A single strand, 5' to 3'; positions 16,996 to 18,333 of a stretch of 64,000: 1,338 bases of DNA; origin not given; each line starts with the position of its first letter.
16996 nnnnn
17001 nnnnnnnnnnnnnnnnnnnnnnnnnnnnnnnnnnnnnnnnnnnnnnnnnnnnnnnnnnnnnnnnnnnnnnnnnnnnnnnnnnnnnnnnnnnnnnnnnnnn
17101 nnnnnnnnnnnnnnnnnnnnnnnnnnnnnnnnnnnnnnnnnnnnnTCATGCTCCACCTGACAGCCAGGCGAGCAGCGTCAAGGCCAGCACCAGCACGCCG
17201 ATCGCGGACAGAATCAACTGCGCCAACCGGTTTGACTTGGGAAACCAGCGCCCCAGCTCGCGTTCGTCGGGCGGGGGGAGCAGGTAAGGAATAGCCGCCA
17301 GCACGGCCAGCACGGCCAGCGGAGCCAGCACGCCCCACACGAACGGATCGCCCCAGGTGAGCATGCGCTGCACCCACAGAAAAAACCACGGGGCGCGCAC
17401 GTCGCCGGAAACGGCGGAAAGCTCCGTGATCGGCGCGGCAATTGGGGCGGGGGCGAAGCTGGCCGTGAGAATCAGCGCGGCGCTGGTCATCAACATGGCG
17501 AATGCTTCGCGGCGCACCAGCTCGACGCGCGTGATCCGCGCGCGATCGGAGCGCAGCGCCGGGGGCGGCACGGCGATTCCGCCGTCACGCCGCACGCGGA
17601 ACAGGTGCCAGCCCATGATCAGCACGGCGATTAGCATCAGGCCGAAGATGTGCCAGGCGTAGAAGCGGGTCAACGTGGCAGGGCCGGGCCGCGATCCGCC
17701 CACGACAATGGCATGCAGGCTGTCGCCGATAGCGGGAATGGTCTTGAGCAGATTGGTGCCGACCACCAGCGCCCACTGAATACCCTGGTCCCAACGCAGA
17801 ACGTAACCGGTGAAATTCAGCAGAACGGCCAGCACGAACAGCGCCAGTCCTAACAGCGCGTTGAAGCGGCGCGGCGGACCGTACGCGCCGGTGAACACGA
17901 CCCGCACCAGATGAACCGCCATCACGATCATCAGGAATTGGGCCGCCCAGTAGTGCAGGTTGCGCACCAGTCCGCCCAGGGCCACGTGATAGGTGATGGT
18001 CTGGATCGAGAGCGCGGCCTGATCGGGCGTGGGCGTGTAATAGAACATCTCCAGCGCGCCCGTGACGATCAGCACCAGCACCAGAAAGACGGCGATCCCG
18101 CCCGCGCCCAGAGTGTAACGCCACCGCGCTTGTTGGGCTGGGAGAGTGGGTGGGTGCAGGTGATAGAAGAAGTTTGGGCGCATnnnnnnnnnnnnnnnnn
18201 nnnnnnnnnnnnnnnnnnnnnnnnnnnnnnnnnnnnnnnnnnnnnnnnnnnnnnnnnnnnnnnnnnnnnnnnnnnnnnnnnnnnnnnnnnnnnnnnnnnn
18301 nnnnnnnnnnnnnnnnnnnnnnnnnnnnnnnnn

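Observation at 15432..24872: Ten-gene operon combining a sulfur-compound molybdoenzyme module with a Rieske/cyt b/nonaheme cyt c complex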

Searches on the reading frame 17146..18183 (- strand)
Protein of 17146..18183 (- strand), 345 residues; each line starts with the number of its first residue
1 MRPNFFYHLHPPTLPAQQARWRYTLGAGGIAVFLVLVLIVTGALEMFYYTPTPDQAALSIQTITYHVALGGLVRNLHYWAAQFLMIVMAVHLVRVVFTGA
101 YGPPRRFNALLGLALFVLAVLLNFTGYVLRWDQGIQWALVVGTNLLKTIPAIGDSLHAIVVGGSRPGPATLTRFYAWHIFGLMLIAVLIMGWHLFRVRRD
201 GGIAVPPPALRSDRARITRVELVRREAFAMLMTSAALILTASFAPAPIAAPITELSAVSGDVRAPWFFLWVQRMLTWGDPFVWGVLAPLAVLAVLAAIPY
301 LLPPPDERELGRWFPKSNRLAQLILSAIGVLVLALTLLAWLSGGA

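Call 4: search_protein_families(library=pfam, proteins=[window:17146-18183:-], max_evalue=0.01)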
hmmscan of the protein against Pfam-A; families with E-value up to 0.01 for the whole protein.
window:17146-18183:- (345 aa): 2 families
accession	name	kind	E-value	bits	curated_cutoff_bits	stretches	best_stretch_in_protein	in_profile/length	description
PF00033.24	Cytochrome_B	-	3.1e-35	122.2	27.2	1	23-199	12-187/189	Cytochrome b/b6/petB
PF13631.11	Cytochrom_B_N_2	-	1.3e-34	120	27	1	83-251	2-169/169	Cytochrome b(N-terminal)/b6/petB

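Call 5: search_protein_families(library=ncbifam, proteins=[window:17146-18183:-], max_evalue=0.01)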
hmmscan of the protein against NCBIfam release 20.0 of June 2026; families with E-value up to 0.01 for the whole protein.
window:17146-18183:- (345 aa): 5 families
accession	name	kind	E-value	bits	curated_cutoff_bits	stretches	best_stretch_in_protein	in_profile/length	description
NF040969.1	cytb_ExtP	equivalog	1e-63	214.9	290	1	4-203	4-203/205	selenite/tellurite reduction operon b-type cytochrome ExtP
NF002990.0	PRK03735.1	subfamily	4.7e-42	144.3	325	1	26-201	43-218/223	cytochrome b6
NF050120.1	bc1_QcrB_actin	exception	3.6e-25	88.8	500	1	55-275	73-297/458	cytochrome bc1 complex cytochrome b subunit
NF041076.1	cyt_b_SoxC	equivalog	3.4e-17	62.5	740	1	23-198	28-196/542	proton pump complex cytochrome B SoxC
NF040970.1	memb_ExtQ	equivalog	1.2e-13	51.4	150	1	227-341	13-122/134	selenite/tellurite reduction operon b-type cytochrome membrane protein ExtQ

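Call 23: find_related_loci(query=window:17149-18183:-, collection=genome_contigs, flank=10000)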
Query window:17149-18183:- (345 aa) in genome_contigs; peptide patterns used: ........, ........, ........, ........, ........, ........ (x = any residue, [..] = any of these).
409 stretches matched a pattern; 388 encode a relative of the query (tblastn E <= 1e-3); the best 80 are kept; 80 distinct loci.
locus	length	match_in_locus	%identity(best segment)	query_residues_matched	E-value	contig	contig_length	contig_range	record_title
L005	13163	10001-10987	77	1-329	8e-174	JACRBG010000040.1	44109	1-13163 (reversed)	MAG: Chloroflexi bacterium isolate NC_groundwater_1614_Pr3_B-0.1um_50_13 SR-2_scaffold_141_2594790, whole genome shotgun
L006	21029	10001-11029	72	1-343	1e-166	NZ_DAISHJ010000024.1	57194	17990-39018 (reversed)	MAG: Aggregatilinea sp. isolate CTOTU56 NODE_331_length_57194_cov_4.140972, whole genome shotgun sequence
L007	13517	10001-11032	70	1-339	2e-164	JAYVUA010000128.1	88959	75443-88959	MAG: Anaerolineales bacterium isolate GL74_UP_metabat_203 GL74_UP_metabat_203_127, whole genome shotgun sequence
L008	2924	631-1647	70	1-339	2e-172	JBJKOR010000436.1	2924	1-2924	MAG: Anaerolineales bacterium isolate Bin_10 S1Ck127_2736563_flag_0_multi_4.9857_len_2924, whole genome shotgun sequence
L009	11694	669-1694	70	1-340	1e-162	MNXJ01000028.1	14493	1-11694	MAG: Anaerolineae bacterium CG2_30_57_67 cg2_3.0_scaffold_3752_c, whole genome shotgun sequence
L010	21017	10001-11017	70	1-339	4e-162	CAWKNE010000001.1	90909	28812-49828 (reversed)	MAG: uncultured Chloroflexia bacterium isolate MFD01231.bin.1.3 genome assembly, contig: contig_13645, whole genome shot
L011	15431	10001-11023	71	1-341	5e-162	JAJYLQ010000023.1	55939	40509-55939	MAG: Chloroflexi bacterium isolate DBS2-1.bin85 NODE_928_length_55939_cov_7.483749, whole genome shotgun sequence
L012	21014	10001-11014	77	2-339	1e-161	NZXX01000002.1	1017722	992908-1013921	MAG: Anaerolineaceae bacterium isolate NAT290 MHASMcontig_908504, whole genome shotgun sequence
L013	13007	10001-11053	70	1-344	2e-161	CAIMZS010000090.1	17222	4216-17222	MAG: uncultured Anaerolineae bacterium isolate Umea1p4_bin-235 genome assembly, contig: bin-235:090/662, whole genome sh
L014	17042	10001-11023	70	1-341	1e-161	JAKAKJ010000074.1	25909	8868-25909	MAG: Chloroflexi bacterium isolate WY4.bin62 NODE_2217_length_25909_cov_3.153440, whole genome shotgun sequence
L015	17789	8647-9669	70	1-341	6e-161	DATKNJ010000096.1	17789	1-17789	MAG TPA_asm: Anaerolineales bacterium isolate SMAG_U14734 k141_852003, whole genome shotgun sequence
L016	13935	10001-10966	73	1-322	1e-160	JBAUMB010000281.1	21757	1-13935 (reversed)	MAG: Anaerolineales bacterium isolate MFD05467_ilm_asm_bin9 k127_51269, whole genome shotgun sequence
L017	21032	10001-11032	72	1-344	1e-160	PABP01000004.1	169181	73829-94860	MAG: Anaerolineaceae bacterium isolate NAT117 MHASMcontig_864098, whole genome shotgun sequence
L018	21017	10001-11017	71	1-339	3e-160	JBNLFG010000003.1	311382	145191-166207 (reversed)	MAG: Anaerolineales bacterium isolate C1.bin.8.strict NODE_3_length_311382_cov_5.835836, whole genome shotgun sequence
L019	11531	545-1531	78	1-329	4e-160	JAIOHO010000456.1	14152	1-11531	MAG: Anaerolineae bacterium isolate MAG_06 contig_145168, whole genome shotgun sequence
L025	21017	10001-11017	71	1-339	8e-158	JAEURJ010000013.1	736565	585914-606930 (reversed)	MAG: Anaerolineales bacterium isolate new MAG-274 k141_1441849, whole genome shotgun sequence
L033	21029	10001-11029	71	1-343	4e-155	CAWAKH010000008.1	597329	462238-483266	MAG: uncultured Chloroflexia bacterium isolate MFD02416.bin.1.374 genome assembly, contig: contig_30574, whole genome sh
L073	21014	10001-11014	61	2-339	6e-141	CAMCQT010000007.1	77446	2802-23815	MAG: Brevefilum fermentans isolate MiH-22jul19-346 genome assembly, contig: MiH-22jul19-C435, whole genome shotgun seque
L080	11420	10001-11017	62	1-339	3e-140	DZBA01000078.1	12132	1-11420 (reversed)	MAG TPA_asm: Anaerolinea thermophila isolate SulCav_PC08_66_51_18 SulCav_PC08-66_4784_length_12132_cov_12.104910, whole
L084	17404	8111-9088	65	1-322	4e-139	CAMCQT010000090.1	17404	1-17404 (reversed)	MAG: Brevefilum fermentans isolate MiH-22jul19-346 genome assembly, contig: MiH-22jul19-C6329, whole genome shotgun sequ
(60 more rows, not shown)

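Call 30: search_protein_families(library=pfam, proteins=[L073:4451-6031:+, L073:6099-7784:+, L073:7791-8501:+, L073:8510-9244:+, L073:9326-11029:+, L073:11570-12478:+, L080:8996-9994:+, L080:6612-8972:-, L080:5614-6597:-], max_evalue=0.001)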
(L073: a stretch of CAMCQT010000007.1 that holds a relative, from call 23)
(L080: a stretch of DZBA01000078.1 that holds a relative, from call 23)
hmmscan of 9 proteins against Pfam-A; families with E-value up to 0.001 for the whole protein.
L073:4451-6031:+ (526 aa): 1 family
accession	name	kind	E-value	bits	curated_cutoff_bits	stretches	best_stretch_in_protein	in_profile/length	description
PF01433.26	Peptidase_M1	-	5.8e-15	55.9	27.7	1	324-521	5-218/218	Peptidase family M1 domain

L073:6099-7784:+ (561 aa): 1 family
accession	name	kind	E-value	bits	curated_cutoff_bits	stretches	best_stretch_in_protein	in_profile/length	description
PF01433.26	Peptidase_M1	-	1.1e-15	58.3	27.7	1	371-556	17-218/218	Peptidase family M1 domain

L073:7791-8501:+ (236 aa): 1 family
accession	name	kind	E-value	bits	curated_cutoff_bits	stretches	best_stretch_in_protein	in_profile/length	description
PF01872.23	RibD_C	-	7.3e-40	137.3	24.1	1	15-227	1-193/197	RibD C-terminal domain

L073:8510-9244:+ (244 aa): 1 family
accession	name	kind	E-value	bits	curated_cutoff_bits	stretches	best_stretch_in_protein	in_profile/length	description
PF00925.25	GTP_cyclohydro2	-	1.2e-68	230.3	23.3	1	34-196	5-165/165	GTP cyclohydrolase II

L073:9326-11029:+ (567 aa): 3 families
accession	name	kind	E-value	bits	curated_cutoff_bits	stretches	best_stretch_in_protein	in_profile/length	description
PF00033.24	Cytochrome_B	-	1.1e-32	113.9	27.2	1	246-423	11-187/189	Cytochrome b/b6/petB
PF13631.11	Cytochrom_B_N_2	-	1.1e-31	110.6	27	1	307-475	2-169/169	Cytochrome b(N-terminal)/b6/petB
PF13442.11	Cytochrome_CBB3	-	5.4e-08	33.5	27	1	59-166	1-68/68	Cytochrome C oxidase, cbb3-type, subunit III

L073:11570-12478:+ (302 aa): 2 families
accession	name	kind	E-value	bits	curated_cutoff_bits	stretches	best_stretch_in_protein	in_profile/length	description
PF00034.26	Cytochrom_C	-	1e-18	68.8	21.3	2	203-294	4-89/90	Cytochrome c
PF13442.11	Cytochrome_CBB3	-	9.1e-15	55.2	27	2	54-147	3-68/68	Cytochrome C oxidase, cbb3-type, subunit III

L080:8996-9994:+ (332 aa): 2 families
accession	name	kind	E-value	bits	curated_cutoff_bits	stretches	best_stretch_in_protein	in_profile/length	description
PF13480.13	Acetyltransf_6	-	5.8e-29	101.5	22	1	173-315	1-142/143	Acetyltransferase (GNAT) domain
PF04339.18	FemAB_like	-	6.7e-11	42.4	27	1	163-304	171-308/369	Peptidogalycan biosysnthesis/recognition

L080:6612-8972:- (786 aa): 0 families

L080:5614-6597:- (327 aa): 0 families
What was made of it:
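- Anaerolineae carry a separate conventional bc locus (call 30).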

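Call 49: search_protein_families(library=ncbifam, proteins=[L025:7928-8704:+, L025:8701-9888:+, L033:7870-8658:+, L033:8662-9891:+, L025:5734-7917:+], max_evalue=1e-10)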
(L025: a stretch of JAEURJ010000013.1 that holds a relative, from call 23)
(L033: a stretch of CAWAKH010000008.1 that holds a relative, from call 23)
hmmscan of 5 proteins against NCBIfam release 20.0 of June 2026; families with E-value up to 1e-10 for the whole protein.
L025:7928-8704:+ (258 aa): 18 families
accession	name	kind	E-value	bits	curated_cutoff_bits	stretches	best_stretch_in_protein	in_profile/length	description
NF045715.1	sulf_resp_HmcB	equivalog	3.8e-68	229.8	420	1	61-255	106-298/307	sulfate respiration complex iron-sulfur protein HmcB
NF008134.0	PRK10882.1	equivalog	1.1e-56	192.3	263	1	56-250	107-323/329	hydrogenase 2 operon protein HybA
TIGR01582.1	FDH-beta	equivalog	2e-34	119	334.7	1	60-216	91-245/283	formate dehydrogenase subunit beta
TIGR02951.1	DMSO_dmsB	equivalog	6.3e-34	117.3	214.1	1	9-161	4-159/161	DMSO/selenate family reductase complex B subunit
TIGR03149.1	cyt_nit_nrfC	equivalog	9.3e-33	113.5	377.6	1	5-169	37-198/225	cytochrome c nitrite reductase Fe-S protein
NF045797.1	DsrO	equivalog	2e-32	112.5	200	1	4-157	41-204/235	sulfate reduction electron transfer complex DsrMKJOP subunit DsrO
NF038355.1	FDH3_beta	equivalog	5.2e-32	111.3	240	1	9-169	5-178/180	formate dehydrogenase FDH3 subunit beta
NF011569.0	PRK14993.1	equivalog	8.2e-30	104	416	1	5-178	42-207/244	tetrathionate reductase subunit TtrB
NF041715.1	arsenate_red_ArrB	equivalog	2.8e-25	89.2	450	1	10-112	6-107/233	arsenate respiratory reductase iron-sulfur subunit ArrB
NF009408.0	PRK12769.1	equivalog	2.5e-21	75.5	1003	1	11-165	7-157/659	formate-dependent uric acid utilization protein AegA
NF045766.1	PhenlGlyoxDHPadI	equivalog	3.5e-21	75.5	700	1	9-178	7-157/443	NADH-dependent phenylglyoxylate dehydrogenase subunit beta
NF041782.1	mnquin_red_QrcC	equivalog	9.2e-21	74.6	400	1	10-113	4-120/239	menaquinone reductase iron-sulfur cluster-binding subunit QrcC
NF009451.0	PRK12809.1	equivalog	3.4e-20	71.9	1154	1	12-160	8-144/639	formate-dependent uric acid utilization protein YgfT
TIGR03478.1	DMSO_red_II_bet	subfamily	2.2e-18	66.2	480.7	1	47-157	116-222/321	DMSO reductase family type II enzyme, iron-sulfur subunit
NF042979.1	EthbenzDh_ebdB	equivalog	1.3e-14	53.8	740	1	48-164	139-251/354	ethylbenzene dehydrogenase subunit beta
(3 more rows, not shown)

L025:8701-9888:+ (395 aa): 5 families
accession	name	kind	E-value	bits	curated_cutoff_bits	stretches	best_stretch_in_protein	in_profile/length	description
NF045714.1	sulf_resp_HmcC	equivalog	2.1e-89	300.5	550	1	22-388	8-371/376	sulfate respiration complex protein HmcC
NF008133.1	PRK10881.1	equivalog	3.9e-89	299.8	450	1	15-385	12-374/377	Ni/Fe-hydrogenase cytochrome b subunit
NF041784.1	mnquin_red_QrcD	equivalog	9.8e-41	140.4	570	1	19-389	22-405/408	menaquinone reductase integral membrane subunit QrcD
NF045798.1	DsrP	equivalog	1.8e-13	50.6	350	1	16-380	13-338/346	sulfate reduction electron transfer complex DsrMKJOP subunit DsrP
TIGR03148.1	cyt_nit_nrfD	equivalog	7.1e-12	45.2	347.6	1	87-332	46-308/316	cytochrome c nitrite reductase subunit NrfD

L033:7870-8658:+ (262 aa): 19 families
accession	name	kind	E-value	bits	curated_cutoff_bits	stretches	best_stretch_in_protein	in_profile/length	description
NF045715.1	sulf_resp_HmcB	equivalog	1.4e-66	224.7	420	1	4-252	35-296/307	sulfate respiration complex iron-sulfur protein HmcB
NF008134.0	PRK10882.1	equivalog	9.4e-59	199.1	263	1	58-228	110-305/329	hydrogenase 2 operon protein HybA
TIGR01582.1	FDH-beta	equivalog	4.3e-35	121.2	334.7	1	51-188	83-220/283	formate dehydrogenase subunit beta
TIGR02951.1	DMSO_dmsB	equivalog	4.6e-35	121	214.1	1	6-154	2-155/161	DMSO/selenate family reductase complex B subunit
NF045797.1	DsrO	equivalog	1.1e-32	113.4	200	1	3-157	41-207/235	sulfate reduction electron transfer complex DsrMKJOP subunit DsrO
NF011569.0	PRK14993.1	equivalog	2.1e-32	112.5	416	1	3-155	41-191/244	tetrathionate reductase subunit TtrB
TIGR03149.1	cyt_nit_nrfC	equivalog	1.1e-30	106.6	377.6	1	4-165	37-197/225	cytochrome c nitrite reductase Fe-S protein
NF038355.1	FDH3_beta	equivalog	1.8e-29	103.1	240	1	7-128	4-124/180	formate dehydrogenase FDH3 subunit beta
NF041782.1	mnquin_red_QrcC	equivalog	6.1e-25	88.3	400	1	6-113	1-121/239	menaquinone reductase iron-sulfur cluster-binding subunit QrcC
NF041715.1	arsenate_red_ArrB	equivalog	6.5e-25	88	450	1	6-114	3-117/233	arsenate respiratory reductase iron-sulfur subunit ArrB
TIGR03478.1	DMSO_red_II_bet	subfamily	4.6e-23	81.6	480.7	1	30-163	101-231/321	DMSO reductase family type II enzyme, iron-sulfur subunit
NF009408.0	PRK12769.1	equivalog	1.2e-19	69.9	1003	1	10-163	7-158/659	formate-dependent uric acid utilization protein AegA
NF045766.1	PhenlGlyoxDHPadI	equivalog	4.5e-19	68.5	700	1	10-155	9-141/443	NADH-dependent phenylglyoxylate dehydrogenase subunit beta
NF042979.1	EthbenzDh_ebdB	equivalog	1.1e-18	67.3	740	1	39-191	132-278/354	ethylbenzene dehydrogenase subunit beta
TIGR01660.1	narH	equivalog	1.8e-17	62.9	524.05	1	44-133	166-254/492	nitrate reductase subunit beta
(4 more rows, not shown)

L033:8662-9891:+ (409 aa): 3 families
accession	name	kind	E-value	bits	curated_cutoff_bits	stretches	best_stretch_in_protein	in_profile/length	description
NF008133.1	PRK10881.1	equivalog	3.4e-77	260.5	450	1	18-374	14-375/377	Ni/Fe-hydrogenase cytochrome b subunit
NF045714.1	sulf_resp_HmcC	equivalog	1.5e-66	225.2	550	1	19-376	4-371/376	sulfate respiration complex protein HmcC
NF041784.1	mnquin_red_QrcD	equivalog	2.6e-37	129.1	570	1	19-375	21-403/408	menaquinone reductase integral membrane subunit QrcD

L025:5734-7917:+ (727 aa): 23 families
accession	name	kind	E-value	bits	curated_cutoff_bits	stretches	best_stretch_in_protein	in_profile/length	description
NF012032.0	PRK15488.1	equivalog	1e-176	589.2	694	1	5-727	3-759/759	thiosulfate reductase PhsA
TIGR01591.1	Fdh-alpha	equivalog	1.4e-85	287.8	666.25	1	52-680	2-640/672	formate dehydrogenase subunit alpha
TIGR02166.1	dmsA_ynfE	subfamily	4e-77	260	777.7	2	5-372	1-403/794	DMSO/selenate family reductase complex A subunit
NF047855.1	AssmNtatRedNasC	equivalog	1.3e-59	202.1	1100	2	49-327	21-303/708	assimilatory nitrate reductase catalytic subunit NasC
TIGR03479.1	DMSO_red_II_alp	subfamily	3.4e-56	190.9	984.75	1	78-287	95-307/913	molybdopterin-dependent oxidoreductase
NF041783.2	mnquin_red_QrcB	equivalog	1.3e-51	175.6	440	1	49-361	53-359/695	menaquinone reductase molybdopterin-binding-like subunit QrcB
NF041885.1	selenate_YnfE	exception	4.4e-51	173.6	1675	1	4-367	2-404/805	selenate/tellurate reductase subunit YnfE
NF041884.1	selenate_YnfF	exception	3.2e-48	164.2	1650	1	5-365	1-395/798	selenate/tellurate reductase subunit YnfF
NF011566.1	PRK14990.1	exception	7.5e-48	163.1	1600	1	4-375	13-426/814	dimethylsulfoxide reductase subunit A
NF041714.1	arsenate_red_ArrA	equivalog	3.3e-46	157.8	1600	1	6-284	4-293/848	arsenate respiratory reductase molybdopterin-containing subunit ArrA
TIGR00509.1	bisC_fam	subfamily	7.2e-42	143.6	1017.55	2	113-363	65-339/772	molybdopterin guanine dinucleotide-containing S/N-oxide reductase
TIGR01553.1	formate-DH-alph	equivalog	2.8e-38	131.3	814.2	1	5-287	2-304/1009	formate dehydrogenase-N subunit alpha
NF010055.0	PRK13532.1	equivalog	1.1e-34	119.8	904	1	4-287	2-291/830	nitrate reductase catalytic subunit NapA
TIGR01706.1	NAPA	equivalog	2.3e-33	115.5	930.55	1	5-287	2-291/830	periplasmic nitrate reductase subunit alpha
NF041513.1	formate_DH_Act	exception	2.2e-32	111.8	1400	1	41-287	35-295/1067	formate dehydrogenase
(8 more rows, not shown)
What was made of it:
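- On PsrA/PhsA/SrrA lineage of the DMSO-reductase (MopB) superfamily: L025 gives 589 bits (call 49).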

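Call 51: search_solved_structures(query=window:17149-18183:-, max_evalue=0.00001, show_alignments=1)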
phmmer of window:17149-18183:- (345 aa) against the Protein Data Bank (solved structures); distinct sequences matched with E-value up to 0.00001: 52.
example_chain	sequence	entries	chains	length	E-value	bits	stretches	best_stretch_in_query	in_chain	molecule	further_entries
6rqf_I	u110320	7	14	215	1.2e-31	113.6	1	27-201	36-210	Cytochrome b6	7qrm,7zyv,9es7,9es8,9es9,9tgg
1vf5_A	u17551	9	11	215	3.1e-31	112.3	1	27-201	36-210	CYTOCHROME B6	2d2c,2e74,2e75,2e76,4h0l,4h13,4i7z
2zt9_A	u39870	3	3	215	5.5e-31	111.4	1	27-201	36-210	Cytochrome b6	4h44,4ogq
7r0w_I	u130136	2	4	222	5.7e-31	111.4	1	27-201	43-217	Cytochrome b6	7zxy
1q90_B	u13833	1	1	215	8.9e-31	110.8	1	27-201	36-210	Cytochrome b6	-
7jrg_C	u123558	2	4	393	1.3e-21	80.7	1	21-300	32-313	COB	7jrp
8e73_C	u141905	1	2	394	1.3e-21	80.7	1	21-300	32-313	COB (cyt b)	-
8bel_C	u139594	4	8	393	1.4e-21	80.5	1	20-300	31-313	Cytochrome b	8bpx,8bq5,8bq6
8q1b_C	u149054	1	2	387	1.8e-21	80.1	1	23-301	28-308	Cytochrome b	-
8zno_C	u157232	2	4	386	2e-21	80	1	21-217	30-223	Cytochrome b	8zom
5xte_J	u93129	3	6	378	3.4e-21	79.2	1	29-324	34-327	Cytochrome b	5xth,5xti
9cg3_J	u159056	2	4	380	3.5e-21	79.2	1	29-324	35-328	Cytochrome b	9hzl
5j4z_AC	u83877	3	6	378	4.9e-21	78.7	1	28-308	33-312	Cytochrome b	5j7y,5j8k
5nmi_C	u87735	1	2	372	6.1e-21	78.4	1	28-309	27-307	Cytochrome b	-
1qcr_C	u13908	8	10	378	6.4e-21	78.3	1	28-309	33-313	UBIQUINOL CYTOCHROME C OXIDOREDUCTASE | Cytochrome b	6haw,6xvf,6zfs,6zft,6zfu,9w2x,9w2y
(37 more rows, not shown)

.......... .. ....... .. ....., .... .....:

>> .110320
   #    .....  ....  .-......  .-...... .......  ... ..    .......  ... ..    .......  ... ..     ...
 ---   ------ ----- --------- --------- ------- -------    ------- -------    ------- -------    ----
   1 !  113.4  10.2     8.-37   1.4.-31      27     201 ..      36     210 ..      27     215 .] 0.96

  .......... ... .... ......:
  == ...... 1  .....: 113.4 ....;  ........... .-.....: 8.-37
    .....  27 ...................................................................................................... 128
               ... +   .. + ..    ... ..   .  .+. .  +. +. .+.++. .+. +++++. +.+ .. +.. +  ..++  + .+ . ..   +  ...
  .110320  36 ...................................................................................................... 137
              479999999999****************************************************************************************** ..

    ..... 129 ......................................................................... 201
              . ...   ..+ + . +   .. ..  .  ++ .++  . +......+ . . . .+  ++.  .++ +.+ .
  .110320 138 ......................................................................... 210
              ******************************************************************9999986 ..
